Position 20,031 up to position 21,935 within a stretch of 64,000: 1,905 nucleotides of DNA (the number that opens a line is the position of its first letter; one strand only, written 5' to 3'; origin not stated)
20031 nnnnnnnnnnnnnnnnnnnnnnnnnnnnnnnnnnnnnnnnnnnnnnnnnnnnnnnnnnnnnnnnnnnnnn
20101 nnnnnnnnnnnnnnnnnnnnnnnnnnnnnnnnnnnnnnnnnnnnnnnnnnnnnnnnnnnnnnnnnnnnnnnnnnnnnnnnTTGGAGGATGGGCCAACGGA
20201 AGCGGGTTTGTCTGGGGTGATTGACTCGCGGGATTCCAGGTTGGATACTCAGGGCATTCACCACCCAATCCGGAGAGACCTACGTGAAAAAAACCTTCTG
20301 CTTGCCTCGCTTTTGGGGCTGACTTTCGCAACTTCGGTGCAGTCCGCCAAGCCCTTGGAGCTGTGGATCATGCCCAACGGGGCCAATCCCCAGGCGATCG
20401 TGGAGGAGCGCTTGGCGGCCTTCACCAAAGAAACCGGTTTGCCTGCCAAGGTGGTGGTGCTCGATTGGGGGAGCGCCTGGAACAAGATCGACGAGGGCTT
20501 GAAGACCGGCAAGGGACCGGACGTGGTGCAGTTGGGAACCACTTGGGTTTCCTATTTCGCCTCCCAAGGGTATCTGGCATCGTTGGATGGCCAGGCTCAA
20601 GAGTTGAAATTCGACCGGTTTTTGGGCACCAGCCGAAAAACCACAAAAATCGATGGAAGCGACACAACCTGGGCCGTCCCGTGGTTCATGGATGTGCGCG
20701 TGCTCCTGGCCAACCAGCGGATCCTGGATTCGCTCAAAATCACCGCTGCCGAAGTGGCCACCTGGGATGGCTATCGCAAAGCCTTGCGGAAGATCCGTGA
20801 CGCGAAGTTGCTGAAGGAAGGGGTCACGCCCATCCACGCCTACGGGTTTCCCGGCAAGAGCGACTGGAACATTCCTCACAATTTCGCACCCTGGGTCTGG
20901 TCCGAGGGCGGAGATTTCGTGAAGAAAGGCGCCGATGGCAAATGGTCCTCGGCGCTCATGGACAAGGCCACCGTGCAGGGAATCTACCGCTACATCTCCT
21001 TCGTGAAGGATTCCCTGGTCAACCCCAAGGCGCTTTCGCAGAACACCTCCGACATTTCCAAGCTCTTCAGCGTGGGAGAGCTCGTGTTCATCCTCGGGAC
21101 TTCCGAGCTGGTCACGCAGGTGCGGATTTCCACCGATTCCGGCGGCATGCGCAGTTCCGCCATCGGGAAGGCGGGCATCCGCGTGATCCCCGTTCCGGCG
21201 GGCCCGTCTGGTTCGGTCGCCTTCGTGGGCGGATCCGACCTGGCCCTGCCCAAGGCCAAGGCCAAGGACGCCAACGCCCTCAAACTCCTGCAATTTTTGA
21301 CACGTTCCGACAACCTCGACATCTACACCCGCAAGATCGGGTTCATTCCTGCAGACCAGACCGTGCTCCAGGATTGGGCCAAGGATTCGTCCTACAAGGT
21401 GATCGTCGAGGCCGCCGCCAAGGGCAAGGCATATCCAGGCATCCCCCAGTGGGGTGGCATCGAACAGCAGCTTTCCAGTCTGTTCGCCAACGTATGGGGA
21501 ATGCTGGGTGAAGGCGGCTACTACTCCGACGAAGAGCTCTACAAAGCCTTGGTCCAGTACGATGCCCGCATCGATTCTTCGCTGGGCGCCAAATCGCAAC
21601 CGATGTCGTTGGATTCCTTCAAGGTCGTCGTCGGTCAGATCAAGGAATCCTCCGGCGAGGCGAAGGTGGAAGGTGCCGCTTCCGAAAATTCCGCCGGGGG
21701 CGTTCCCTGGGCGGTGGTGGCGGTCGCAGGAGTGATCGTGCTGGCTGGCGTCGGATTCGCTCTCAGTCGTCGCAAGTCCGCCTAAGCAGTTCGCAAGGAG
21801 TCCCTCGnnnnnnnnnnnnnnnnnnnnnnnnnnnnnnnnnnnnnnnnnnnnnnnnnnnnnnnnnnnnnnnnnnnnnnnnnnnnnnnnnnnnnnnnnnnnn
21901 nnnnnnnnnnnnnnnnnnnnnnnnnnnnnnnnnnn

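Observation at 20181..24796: Solute-binding protein co-transcribed with a membrane-anchored CheA-like kinase (Cache-HAMP-HPt-HATPase, no P5/CheW domain)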

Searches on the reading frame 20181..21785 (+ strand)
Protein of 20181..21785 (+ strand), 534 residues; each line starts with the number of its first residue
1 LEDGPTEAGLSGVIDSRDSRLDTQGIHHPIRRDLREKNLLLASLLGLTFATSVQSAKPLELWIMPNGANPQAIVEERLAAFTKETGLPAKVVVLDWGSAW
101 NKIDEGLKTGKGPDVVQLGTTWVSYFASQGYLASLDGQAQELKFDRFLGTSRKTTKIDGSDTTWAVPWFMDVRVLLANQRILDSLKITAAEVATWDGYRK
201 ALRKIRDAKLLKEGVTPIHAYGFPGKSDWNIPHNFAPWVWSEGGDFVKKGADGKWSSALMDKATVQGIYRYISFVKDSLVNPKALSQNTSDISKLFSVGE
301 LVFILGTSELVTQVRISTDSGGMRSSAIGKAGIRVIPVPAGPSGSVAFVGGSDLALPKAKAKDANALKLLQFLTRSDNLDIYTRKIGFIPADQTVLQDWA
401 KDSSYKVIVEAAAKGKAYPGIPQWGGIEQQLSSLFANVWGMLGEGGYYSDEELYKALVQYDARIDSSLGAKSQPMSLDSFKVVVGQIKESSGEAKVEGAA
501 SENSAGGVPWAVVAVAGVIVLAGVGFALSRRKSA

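Call 3: search_protein_families(library=pfam, proteins=[window:20181-21785:+], max_evalue=0.1)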
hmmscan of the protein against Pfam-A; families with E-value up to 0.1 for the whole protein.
window:20181-21785:+ (534 aa): 3 families
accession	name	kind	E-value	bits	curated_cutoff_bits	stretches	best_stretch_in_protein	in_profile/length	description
PF13416.11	SBP_bac_8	-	1.7e-24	87.5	27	1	78-402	3-274/279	Bacterial extracellular solute-binding protein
PF01547.30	SBP_bac_1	-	4.8e-23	83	26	1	70-377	10-304/307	Bacterial extracellular solute-binding protein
PF13531.11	SBP_bac_11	-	0.044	14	25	0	67-137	6-71/227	Bacterial extracellular solute-binding protein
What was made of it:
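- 20241..21785 (+): Family-1 solute-binding protein. It is likely a beta-glucoside/cellodextrin-type binder that is membrane-tethered and acts as co-sensor. Pfam SBP_bac_1 and SBP_bac_8 (call 3).
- Checked: The ORF 20181-21785 (+) hits Pfam SBP_bac_8 and SBP_bac_1 (E 1e-24 and 5e-23; call 3).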

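Call 4: search_protein_families(library=ncbifam, proteins=[window:20181-21785:+], max_evalue=0.1)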
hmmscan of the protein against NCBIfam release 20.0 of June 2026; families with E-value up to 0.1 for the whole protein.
window:20181-21785:+ (534 aa): 3 families
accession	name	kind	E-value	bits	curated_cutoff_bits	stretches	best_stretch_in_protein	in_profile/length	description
NF007011.0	PRK09474.1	equivalog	4.5e-05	22.4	291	1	57-192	31-158/396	maltose/maltodextrin ABC transporter substrate-binding protein MalE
NF058571.1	GVDTG_CTERM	domain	0.012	15.9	29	1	498-531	11-43/44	GVDTG sorting domain-containing protein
NF058582.1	Microco_LAVTG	domain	0.049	13.8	27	1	506-532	7-33/34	LAVTG motif-containing sortase-dependent surface protein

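Call 51: search_solved_structures(query=window:20241-21785:+, max_evalue=0.01)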
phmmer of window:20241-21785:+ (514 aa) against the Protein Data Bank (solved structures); distinct sequences matched with E-value up to 0.01: 28.
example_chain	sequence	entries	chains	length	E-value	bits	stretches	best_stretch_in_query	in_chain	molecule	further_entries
7c63_A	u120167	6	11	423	8.6e-66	225.8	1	37-433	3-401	Sugar ABC transporter, periplasmic sugar-binding protein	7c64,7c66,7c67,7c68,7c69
7c71_A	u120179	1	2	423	3.4e-65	223.8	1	37-433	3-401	Sugar ABC transporter, periplasmic sugar-binding protein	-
7c6z_A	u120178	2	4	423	4.6e-64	220.1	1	37-433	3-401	Sugar ABC transporter, periplasmic sugar-binding protein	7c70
7c6x_A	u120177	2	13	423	4.6e-64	220.1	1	37-433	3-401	Sugar ABC transporter, periplasmic sugar-binding protein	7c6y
7c6f_A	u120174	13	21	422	2.7e-62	214.2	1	37-433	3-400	Sugar ABC transporter, periplasmic sugar-binding protein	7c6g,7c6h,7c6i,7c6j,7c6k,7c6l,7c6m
7x0i_A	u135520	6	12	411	3.9e-50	174.1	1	39-445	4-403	CbpB | CpbB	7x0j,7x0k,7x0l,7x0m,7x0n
5ysb_A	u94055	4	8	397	3.5e-23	85.2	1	35-185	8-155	Lin1841 protein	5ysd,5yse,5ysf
5ci5_A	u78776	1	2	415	1.9e-16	63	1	36-422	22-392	Extracellular solute-binding protein family 1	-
3k01_A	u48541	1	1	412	2e-13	53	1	41-418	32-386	Acarbose/maltose binding protein GacH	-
3jzj_A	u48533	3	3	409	2.4e-13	52.8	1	52-418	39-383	Acarbose/maltose binding protein GacH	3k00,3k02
8art_A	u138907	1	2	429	3.3e-12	49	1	42-186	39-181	Putative secreted maltose-binding protein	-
7nbz_A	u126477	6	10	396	4.7e-09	38.6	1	92-410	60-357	Sulfoquinovosyl binding protein | Sulfoquinovosyl glycerol-binding protein SmoF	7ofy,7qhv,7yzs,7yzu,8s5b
1eu8_A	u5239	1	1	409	3.3e-08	35.8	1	91-383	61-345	TREHALOSE/MALTOSE BINDING PROTEIN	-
4mfi_A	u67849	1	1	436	4.5e-08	35.4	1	26-379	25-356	Sn-glycerol-3-phosphate ABC transporter substrate-binding protein UspB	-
6h0h_A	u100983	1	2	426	7e-08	34.7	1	57-383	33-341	Probable solute binding protein of ABC transporter system for sugars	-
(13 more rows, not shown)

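Call 69: find_homologous_proteins(query=window:20241-21785:+)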
Query window:20241-21785:+ (514 aa): 103 proteins with E <= 0.001 among 8000 candidates.
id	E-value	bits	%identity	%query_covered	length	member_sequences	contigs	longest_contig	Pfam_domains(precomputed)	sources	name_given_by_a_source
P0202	0.0e+0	1040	100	92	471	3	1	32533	PF13416.12,PF01547.31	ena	-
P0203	1.1e-239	814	73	96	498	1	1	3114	PF13416.12,PF01547.31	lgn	-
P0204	4.0e-221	753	67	96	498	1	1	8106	PF13416.12,PF01547.31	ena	-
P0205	6.9e-218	742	68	93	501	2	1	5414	PF13416.12,PF01547.31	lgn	-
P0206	2.0e-214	731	68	92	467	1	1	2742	PF13416.12,PF01547.31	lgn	-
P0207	4.1e-212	723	66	93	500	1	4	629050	PF13416.12,PF01547.31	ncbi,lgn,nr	ncbi:MAG: extracellular solute-binding protein [Fibrobacteria bacterium]|nr:extracellular solute-bin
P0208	4.8e-175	601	57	90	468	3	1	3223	PF13416.12,PF01547.31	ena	-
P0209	4.7e-171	588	58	87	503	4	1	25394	PF13416.12,PF01547.31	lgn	-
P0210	1.2e-169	583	57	88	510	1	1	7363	PF13416.12,PF01547.31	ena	-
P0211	3.0e-168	579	52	97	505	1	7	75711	PF13416.12,PF01547.31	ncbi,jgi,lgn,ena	jgi:multiple sugar transport system substrate-binding protein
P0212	4.4e-168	578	57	88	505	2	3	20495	PF13416.12,PF01547.31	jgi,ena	-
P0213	7.4e-167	574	57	84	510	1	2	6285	PF13416.12,PF01547.31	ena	-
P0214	2.9e-166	572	55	87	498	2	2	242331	PF13416.12,PF01547.31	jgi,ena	jgi:multiple sugar transport system substrate-binding protein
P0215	5.4e-165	568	54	86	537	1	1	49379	PF13416.12,PF01547.31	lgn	-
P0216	4.2e-164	565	51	96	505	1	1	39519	PF13416.12,PF01547.31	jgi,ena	-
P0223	3.4e-160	552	55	85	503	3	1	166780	PF13416.12,PF01547.31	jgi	-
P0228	4.6e-152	525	52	87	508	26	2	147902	PF13416.12,PF01547.31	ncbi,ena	-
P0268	6.7e-131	455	44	93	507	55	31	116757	PF13416.12,PF01547.31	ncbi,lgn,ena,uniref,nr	ncbi:extracellular solute-binding protein [uncultured Fibrobacter sp.]|uniref:extracellular solute-b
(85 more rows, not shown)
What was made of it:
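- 20241..20348 (+): Signal peptide of the SBP (.................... | KP). The start codon is uncertain; TTG 20241 is the best candidate. The public gene call P0202 starts later, which would truncate the signal peptide (call 69).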

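Call 71: find_encoding_contigs(protein=P0268, flank=8000, max_places=2)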
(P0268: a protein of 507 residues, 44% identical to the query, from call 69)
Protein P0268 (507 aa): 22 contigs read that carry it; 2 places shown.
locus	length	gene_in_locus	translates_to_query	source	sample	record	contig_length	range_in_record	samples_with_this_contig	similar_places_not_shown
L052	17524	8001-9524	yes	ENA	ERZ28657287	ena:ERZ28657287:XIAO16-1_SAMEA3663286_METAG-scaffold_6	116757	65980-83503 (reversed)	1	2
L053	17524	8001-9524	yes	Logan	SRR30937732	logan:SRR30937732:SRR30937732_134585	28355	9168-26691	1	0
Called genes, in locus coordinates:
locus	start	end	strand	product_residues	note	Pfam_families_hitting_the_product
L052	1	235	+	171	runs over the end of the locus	PF04028:DUF374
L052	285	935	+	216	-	PF16473:Rv2179c-like (weak), PF00929:RNase_T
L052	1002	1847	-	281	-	PF06800:Sugar_transport, PF07857:TMEM144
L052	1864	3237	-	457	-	PF10396:TrmE_N, PF12631:MnmE_helical, PF00350:Dynamin_N (faint), PF01926:MMR_HSR1, PF02421:FeoB_N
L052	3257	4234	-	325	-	PF00535:Glycos_transf_2, PF13641:Glyco_tranf_2_3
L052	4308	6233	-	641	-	PF02210:Laminin_G_2 (faint), PF13385:Laminin_G_3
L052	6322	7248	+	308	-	PF03706:LPG_synthase_TM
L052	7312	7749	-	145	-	PF11810:DUF3332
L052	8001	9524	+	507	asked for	PF01547:SBP_bac_1, PF13416:SBP_bac_8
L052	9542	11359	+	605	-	PF00672:HAMP, PF00990:GGDEF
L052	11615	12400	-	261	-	-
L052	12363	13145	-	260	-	PF00702:Hydrolase, PF12710:HAD, PF13419:HAD_2, PF13242:Hydrolase_like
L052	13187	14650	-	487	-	PF13620:CarboxypepD_reg (weak), PF13715:CarbopepD_reg_2 (weak)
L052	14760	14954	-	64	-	-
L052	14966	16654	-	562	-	-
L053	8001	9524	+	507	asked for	PF01547:SBP_bac_1, PF13416:SBP_bac_8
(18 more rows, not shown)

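Call 72: find_encoding_contigs(protein=P0211, flank=8000, max_places=2)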
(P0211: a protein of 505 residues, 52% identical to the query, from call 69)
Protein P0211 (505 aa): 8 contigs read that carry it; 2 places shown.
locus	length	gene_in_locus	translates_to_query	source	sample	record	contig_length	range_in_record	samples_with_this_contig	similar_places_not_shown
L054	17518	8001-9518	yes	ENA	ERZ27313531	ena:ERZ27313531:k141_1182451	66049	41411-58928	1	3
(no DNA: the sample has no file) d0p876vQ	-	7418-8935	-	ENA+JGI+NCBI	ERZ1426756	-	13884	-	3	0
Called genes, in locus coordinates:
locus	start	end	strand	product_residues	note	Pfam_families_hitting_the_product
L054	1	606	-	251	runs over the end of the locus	PF08242:Methyltransf_12 (faint), PF02527:GidB, PF13847:Methyltransf_31 (faint)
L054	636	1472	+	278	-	PF13509:S1_2, PF17783:WHD_CvfB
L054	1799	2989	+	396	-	PF00672:HAMP, PF00990:GGDEF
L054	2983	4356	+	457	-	-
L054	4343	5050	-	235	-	-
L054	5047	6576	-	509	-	-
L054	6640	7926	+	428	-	PF00275:EPSP_synthase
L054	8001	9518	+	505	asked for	PF01547:SBP_bac_1, PF13416:SBP_bac_8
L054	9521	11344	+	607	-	PF02743:dCache_1 (faint), PF00672:HAMP, PF00990:GGDEF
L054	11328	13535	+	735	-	PF02113:Peptidase_S13, PF07313:AmiA-like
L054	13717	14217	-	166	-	PF00072:Response_reg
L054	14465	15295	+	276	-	PF14394:DUF4423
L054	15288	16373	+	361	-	-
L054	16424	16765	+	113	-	PF04342:DMT_6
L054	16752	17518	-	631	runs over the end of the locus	PF12891:Glyco_hydro_44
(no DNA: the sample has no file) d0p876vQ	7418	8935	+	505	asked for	PF01547:SBP_bac_1, PF13416:SBP_bac_8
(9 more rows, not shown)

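Call 82: find_encoding_contigs(protein=P0223, flank=5000, max_places=1)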
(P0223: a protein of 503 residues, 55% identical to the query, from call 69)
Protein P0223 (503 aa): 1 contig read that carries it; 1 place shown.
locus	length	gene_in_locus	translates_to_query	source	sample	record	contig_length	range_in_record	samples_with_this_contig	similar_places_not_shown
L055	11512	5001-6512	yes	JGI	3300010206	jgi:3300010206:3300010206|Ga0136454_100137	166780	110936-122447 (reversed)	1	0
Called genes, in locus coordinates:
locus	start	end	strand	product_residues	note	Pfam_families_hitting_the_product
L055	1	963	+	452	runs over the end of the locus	PF00128:Alpha-amylase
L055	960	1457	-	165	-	PF00210:Ferritin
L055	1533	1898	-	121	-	-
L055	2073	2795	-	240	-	PF02527:GidB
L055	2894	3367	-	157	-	PF00027:cNMP_binding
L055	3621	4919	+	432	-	PF00275:EPSP_synthase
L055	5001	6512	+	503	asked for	PF01547:SBP_bac_1, PF13416:SBP_bac_8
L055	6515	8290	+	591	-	PF02743:dCache_1 (weak), PF00672:HAMP (weak), PF00990:GGDEF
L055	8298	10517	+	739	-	PF02113:Peptidase_S13, PF07313:AmiA-like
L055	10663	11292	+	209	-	PF00440:TetR_N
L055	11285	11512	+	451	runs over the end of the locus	PF02321:OEP (weak)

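Call 83: find_encoding_contigs(protein=P0228, flank=5000, max_places=1)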
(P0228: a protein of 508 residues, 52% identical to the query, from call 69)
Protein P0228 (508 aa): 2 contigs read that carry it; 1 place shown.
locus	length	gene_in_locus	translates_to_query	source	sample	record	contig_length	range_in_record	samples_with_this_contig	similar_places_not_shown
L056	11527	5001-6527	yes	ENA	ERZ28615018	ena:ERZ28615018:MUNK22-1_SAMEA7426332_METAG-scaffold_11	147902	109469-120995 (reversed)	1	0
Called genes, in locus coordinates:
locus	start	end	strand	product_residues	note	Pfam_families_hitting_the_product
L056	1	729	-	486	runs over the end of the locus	PF00158:Sigma54_activat, PF14532:Sigma54_activ_2, PF07728:AAA_5 (weak), PF25601:AAA_lid_14, PF02954:HTH_8 (weak)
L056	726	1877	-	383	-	PF00069:Pkinase, PF07714:PK_Tyr_Ser-Thr (weak)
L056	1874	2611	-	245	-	PF00515:TPR_1 (faint), PF13432:TPR_16 (faint), PF14559:TPR_19 (faint), PF13414:TPR_11 (faint), PF13431:TPR_17 (faint)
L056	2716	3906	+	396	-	PF03435:Sacchrp_dh_NADP, PF16653:Sacchrp_dh_C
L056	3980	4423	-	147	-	PF11810:DUF3332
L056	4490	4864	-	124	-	PF00293:NUDIX, PF14815:NUDIX_4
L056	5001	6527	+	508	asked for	PF01547:SBP_bac_1, PF13416:SBP_bac_8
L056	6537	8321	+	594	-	PF02743:dCache_1 (weak), PF00990:GGDEF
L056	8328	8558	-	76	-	-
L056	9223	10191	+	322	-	PF13542:HTH_Tnp_ISL3, PF01610:DDE_Tnp_ISL3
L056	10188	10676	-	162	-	PF14498:Glyco_hyd_65N_2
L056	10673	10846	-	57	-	-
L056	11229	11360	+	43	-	-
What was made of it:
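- Four of four sampled SBP homologues (44-57% identity) are followed within 3-18 nt by dCache-HAMP-GGDEF proteins (calls 71, 72, 82, 83).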

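Call 96: search_solved_structures(query=window:20349-21701:+, max_evalue=1e-40, show_alignments=1)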
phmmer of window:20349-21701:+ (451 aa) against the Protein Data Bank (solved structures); distinct sequences matched with E-value up to 1e-40: 6.
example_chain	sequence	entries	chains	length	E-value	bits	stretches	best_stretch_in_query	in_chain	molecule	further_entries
7c63_A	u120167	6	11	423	1.2e-65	225.2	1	1-397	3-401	Sugar ABC transporter, periplasmic sugar-binding protein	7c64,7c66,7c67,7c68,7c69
7c71_A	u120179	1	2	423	4.7e-65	223.3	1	1-397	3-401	Sugar ABC transporter, periplasmic sugar-binding protein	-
7c6z_A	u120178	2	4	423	6.3e-64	219.5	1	1-397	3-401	Sugar ABC transporter, periplasmic sugar-binding protein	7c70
7c6x_A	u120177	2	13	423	6.3e-64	219.5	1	1-397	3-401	Sugar ABC transporter, periplasmic sugar-binding protein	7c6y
7c6f_A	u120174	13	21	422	3.8e-62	213.7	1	1-397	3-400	Sugar ABC transporter, periplasmic sugar-binding protein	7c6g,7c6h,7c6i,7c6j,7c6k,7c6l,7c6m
7x0i_A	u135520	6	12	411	3.5e-50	174.2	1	3-409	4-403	CbpB | CpbB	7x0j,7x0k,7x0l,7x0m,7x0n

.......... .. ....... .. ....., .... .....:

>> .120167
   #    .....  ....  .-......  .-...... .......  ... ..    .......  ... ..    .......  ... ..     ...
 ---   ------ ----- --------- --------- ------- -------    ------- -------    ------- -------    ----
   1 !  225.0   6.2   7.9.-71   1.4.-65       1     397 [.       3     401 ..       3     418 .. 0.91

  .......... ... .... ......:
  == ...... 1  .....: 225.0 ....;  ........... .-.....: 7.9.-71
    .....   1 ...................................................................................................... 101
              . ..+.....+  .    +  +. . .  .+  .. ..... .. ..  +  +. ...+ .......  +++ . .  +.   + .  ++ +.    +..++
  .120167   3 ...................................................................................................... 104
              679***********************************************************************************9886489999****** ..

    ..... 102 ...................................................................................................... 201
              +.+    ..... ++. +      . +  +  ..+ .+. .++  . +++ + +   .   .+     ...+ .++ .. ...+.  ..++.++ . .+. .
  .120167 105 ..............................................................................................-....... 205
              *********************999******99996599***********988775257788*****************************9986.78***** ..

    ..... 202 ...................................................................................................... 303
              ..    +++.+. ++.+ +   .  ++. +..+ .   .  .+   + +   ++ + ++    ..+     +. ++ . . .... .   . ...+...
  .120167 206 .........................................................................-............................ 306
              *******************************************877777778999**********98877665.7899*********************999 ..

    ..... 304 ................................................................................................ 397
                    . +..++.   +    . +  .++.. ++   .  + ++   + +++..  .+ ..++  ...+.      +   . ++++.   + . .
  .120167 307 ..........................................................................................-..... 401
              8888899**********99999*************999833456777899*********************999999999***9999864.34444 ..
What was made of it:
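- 20241..21785 (+): PDB: T. thermophilus sugar SBP 7c63, E 1e-65 over the whole fold, and C. thermocellum CbpB 7x0i, E 4e-50 (calls 51, 96).
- On ABC-importer substrate-binding protein (family 1): 7c63 at E 1e-65 over residues 1-397 of the mature protein (call 96).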
